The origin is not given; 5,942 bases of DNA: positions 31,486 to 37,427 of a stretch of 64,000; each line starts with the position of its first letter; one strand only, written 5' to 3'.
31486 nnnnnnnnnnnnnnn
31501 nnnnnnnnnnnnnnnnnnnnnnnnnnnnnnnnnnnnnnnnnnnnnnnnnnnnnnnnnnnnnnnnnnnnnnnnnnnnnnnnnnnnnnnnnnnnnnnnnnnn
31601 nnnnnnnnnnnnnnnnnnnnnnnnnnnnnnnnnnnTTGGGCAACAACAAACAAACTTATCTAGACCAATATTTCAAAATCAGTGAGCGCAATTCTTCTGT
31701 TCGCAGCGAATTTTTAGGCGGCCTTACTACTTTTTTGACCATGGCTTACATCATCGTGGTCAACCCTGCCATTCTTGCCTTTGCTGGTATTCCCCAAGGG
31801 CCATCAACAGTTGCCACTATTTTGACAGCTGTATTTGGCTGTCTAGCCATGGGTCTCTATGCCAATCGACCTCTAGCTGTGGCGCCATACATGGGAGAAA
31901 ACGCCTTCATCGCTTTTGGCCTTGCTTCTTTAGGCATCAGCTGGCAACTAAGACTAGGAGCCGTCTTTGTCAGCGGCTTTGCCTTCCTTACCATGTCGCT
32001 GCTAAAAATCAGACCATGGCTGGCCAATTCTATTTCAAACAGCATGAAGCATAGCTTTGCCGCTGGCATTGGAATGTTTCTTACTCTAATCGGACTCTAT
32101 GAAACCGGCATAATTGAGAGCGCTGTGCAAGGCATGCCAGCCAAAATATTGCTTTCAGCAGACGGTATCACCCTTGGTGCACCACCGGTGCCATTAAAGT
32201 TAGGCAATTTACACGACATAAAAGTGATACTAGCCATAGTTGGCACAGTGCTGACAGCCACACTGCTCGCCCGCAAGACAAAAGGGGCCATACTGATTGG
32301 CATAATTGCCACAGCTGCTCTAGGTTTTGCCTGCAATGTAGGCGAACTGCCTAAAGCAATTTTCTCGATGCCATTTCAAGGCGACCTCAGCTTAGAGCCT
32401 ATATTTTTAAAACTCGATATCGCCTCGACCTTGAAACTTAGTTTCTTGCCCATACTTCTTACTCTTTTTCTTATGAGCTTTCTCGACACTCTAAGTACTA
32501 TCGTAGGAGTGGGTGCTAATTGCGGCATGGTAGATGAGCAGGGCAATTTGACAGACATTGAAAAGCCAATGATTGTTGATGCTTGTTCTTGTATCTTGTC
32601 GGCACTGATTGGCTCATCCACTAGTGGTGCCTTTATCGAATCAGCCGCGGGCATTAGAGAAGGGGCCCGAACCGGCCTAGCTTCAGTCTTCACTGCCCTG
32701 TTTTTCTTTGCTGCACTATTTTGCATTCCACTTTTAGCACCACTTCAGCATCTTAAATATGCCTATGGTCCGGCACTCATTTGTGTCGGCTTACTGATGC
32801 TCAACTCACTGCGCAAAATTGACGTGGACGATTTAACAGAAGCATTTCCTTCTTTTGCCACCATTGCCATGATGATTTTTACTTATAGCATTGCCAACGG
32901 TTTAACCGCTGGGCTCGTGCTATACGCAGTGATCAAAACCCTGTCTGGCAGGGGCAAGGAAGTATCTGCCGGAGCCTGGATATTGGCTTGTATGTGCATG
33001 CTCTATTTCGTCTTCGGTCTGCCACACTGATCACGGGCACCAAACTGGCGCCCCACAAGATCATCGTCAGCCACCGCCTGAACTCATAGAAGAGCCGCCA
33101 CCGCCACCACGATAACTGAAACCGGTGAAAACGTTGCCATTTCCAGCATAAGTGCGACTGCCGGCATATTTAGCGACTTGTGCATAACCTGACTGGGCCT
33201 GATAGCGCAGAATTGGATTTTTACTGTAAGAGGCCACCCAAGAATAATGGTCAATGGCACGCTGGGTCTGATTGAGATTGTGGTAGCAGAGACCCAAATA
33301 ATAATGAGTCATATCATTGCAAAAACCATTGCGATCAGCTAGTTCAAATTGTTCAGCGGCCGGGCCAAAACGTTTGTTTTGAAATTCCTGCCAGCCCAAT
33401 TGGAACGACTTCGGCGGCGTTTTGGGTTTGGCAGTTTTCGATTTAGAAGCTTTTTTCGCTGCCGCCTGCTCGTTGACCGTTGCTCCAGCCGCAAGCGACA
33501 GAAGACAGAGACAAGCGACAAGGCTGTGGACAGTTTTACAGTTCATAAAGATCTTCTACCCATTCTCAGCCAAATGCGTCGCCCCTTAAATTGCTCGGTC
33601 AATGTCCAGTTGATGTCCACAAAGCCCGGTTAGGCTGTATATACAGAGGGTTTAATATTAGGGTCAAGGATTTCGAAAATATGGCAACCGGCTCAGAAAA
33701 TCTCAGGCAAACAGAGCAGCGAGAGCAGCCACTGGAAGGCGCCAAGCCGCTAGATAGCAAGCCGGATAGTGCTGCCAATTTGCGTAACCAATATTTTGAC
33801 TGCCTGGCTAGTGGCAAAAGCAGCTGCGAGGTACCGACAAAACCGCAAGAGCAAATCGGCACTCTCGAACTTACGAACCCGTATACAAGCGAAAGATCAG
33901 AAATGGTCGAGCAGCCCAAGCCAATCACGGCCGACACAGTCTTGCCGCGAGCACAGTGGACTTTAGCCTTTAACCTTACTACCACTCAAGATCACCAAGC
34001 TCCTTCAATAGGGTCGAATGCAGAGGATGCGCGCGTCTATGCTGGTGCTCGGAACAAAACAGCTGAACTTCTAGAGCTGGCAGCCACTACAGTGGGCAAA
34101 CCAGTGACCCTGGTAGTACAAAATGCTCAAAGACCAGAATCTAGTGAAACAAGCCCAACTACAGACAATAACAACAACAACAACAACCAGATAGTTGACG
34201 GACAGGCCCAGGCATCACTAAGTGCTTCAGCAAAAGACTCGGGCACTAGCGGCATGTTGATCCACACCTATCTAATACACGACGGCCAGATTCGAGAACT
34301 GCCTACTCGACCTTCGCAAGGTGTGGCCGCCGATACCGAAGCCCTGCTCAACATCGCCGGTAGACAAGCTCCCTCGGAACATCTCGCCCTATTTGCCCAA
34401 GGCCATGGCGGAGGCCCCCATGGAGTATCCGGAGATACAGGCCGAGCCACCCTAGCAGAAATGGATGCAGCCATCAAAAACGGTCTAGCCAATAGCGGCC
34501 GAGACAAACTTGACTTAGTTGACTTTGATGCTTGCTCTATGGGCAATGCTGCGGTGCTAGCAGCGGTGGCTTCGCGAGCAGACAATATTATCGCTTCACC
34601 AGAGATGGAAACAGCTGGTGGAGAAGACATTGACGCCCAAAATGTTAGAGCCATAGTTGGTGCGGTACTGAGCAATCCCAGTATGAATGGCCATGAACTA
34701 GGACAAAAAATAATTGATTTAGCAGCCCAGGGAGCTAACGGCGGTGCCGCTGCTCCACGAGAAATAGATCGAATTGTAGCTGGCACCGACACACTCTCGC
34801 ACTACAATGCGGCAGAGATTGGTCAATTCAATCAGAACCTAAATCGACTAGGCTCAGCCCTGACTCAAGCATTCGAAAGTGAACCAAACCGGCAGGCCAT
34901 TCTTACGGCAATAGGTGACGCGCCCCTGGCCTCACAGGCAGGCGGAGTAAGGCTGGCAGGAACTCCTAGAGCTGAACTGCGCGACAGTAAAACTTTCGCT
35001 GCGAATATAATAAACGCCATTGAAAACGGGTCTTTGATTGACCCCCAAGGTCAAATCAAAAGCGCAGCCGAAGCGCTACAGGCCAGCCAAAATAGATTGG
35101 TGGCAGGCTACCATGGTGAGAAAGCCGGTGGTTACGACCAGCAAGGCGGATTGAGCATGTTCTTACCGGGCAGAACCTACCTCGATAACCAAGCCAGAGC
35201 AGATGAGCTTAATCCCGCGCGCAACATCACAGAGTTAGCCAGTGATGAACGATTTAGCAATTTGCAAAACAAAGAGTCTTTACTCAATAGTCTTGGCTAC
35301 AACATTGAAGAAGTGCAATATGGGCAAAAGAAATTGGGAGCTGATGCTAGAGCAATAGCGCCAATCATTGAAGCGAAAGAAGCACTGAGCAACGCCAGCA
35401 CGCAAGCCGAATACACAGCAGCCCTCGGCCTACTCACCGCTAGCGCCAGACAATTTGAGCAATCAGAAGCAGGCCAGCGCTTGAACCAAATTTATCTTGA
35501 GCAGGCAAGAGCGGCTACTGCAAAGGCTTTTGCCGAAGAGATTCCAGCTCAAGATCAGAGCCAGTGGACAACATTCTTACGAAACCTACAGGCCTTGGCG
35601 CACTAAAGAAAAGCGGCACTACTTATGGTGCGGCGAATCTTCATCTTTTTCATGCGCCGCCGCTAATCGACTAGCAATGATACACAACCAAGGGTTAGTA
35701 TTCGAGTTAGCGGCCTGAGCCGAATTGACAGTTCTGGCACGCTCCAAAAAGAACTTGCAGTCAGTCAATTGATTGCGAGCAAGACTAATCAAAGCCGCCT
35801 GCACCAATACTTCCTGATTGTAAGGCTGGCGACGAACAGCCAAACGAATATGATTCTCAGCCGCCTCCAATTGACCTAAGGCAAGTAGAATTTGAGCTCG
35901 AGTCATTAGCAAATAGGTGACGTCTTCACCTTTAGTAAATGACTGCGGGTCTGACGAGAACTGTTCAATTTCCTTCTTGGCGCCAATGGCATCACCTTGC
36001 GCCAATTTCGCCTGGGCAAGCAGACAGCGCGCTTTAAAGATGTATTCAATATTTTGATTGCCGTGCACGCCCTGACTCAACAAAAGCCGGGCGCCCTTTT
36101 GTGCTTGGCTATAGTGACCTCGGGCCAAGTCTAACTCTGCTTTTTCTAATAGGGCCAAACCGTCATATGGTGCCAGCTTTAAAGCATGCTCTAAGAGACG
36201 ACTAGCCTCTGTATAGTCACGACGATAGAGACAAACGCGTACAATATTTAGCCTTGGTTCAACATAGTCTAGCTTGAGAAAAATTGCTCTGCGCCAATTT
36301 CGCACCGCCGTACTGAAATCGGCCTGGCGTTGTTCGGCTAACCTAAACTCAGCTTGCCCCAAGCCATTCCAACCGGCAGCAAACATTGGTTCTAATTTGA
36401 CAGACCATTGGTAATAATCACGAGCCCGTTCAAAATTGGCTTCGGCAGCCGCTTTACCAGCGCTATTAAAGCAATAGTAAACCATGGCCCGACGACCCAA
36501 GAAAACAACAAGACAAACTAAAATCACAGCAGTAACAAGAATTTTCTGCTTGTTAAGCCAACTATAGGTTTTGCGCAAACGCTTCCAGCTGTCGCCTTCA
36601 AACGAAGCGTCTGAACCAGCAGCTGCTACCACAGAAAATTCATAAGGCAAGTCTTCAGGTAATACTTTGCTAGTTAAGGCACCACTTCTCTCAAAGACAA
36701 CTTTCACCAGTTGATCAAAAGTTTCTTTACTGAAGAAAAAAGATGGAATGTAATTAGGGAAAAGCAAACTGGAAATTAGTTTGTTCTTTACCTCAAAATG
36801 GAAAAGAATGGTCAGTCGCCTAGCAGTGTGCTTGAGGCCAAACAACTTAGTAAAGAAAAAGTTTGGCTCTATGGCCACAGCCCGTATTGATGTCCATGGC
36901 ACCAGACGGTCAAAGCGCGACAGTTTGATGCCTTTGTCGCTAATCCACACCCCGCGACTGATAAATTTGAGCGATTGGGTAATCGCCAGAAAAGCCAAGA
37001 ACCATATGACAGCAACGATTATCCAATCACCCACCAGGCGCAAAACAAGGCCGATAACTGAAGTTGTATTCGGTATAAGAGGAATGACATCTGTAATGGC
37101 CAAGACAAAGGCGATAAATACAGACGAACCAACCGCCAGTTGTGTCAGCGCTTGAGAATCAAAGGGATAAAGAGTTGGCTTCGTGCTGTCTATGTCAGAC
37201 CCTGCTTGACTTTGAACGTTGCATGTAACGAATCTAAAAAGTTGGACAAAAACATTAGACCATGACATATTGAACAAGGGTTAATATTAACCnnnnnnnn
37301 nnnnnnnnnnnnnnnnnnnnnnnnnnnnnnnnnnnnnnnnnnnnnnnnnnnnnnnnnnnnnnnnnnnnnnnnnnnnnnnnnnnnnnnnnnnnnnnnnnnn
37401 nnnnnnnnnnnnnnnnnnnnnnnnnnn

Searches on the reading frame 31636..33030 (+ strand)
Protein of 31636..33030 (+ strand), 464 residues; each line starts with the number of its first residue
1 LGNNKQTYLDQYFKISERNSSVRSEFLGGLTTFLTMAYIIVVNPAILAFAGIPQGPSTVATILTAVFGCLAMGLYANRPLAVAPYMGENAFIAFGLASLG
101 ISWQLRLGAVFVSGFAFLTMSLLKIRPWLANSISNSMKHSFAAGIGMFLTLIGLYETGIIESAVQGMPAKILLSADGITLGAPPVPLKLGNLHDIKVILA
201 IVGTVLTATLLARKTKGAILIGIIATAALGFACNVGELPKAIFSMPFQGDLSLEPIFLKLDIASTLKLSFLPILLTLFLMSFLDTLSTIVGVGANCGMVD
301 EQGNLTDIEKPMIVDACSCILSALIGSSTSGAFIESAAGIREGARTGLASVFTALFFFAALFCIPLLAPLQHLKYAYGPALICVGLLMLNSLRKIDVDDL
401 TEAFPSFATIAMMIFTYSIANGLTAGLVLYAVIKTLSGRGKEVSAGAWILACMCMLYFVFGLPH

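Call 59: search_protein_families(library=pfam, proteins=[window:31636-33030:+], max_evalue=0.00001)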
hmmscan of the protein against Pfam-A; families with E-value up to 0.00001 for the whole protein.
window:31636-33030:+ (464 aa): 1 family
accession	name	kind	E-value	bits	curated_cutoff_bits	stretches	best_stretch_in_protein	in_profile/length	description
PF00860.26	Xan_ur_permease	-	6.3e-27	94.7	27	1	24-421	2-385/389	Permease family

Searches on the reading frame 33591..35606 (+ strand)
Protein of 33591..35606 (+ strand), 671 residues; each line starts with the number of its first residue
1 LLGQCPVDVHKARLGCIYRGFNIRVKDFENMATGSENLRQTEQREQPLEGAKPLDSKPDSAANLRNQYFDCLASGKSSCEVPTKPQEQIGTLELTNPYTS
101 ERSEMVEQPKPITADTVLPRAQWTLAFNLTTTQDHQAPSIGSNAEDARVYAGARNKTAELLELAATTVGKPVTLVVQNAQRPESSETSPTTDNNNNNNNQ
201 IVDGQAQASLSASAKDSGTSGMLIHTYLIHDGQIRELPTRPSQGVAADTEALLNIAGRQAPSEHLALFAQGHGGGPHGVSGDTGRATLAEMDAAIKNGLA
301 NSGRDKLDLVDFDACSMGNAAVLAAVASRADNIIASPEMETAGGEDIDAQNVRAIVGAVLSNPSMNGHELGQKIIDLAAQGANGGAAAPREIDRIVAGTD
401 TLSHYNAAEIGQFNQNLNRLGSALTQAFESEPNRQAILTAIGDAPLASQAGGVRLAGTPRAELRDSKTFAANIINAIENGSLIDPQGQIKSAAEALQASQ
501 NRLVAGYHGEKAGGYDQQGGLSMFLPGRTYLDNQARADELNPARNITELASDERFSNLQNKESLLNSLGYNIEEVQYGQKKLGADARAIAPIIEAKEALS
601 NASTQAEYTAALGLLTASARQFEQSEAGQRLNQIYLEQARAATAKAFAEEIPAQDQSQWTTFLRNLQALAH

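Call 59: search_protein_families(library=pfam, proteins=[window:33591-35606:+], max_evalue=0.00001)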
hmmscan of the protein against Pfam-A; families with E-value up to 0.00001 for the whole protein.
window:33591-35606:+ (671 aa): 1 family
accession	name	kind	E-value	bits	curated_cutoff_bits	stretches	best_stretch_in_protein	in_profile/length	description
PF03415.19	Peptidase_C11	-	1.5e-10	41.6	25.8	1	290-430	126-244/359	Clostripain family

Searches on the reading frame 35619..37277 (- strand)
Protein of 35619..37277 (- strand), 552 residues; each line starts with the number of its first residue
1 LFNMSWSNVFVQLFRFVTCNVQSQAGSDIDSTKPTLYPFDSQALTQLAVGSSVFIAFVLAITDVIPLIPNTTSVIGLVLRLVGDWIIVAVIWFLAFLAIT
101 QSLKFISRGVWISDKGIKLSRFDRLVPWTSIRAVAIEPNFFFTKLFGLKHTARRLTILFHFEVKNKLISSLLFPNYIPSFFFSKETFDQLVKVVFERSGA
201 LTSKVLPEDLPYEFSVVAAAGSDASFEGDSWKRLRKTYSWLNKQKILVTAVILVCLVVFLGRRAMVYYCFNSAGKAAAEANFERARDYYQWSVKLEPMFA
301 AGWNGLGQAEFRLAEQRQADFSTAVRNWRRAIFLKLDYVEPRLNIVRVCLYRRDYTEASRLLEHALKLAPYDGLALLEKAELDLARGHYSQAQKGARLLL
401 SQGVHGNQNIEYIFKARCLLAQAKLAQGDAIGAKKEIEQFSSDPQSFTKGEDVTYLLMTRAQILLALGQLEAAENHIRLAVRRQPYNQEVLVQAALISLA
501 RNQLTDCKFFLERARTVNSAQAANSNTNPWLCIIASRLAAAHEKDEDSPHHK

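Call 59: search_protein_families(library=pfam, proteins=[window:35619-37277:-], max_evalue=0.00001)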
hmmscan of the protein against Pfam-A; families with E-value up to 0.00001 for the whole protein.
window:35619-37277:- (552 aa): 1 family
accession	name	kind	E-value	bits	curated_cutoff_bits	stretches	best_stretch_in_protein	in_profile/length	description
PF13428.12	TPR_14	-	4.3e-09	36.6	23.5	0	457-495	4-42/44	Tetratricopeptide repeat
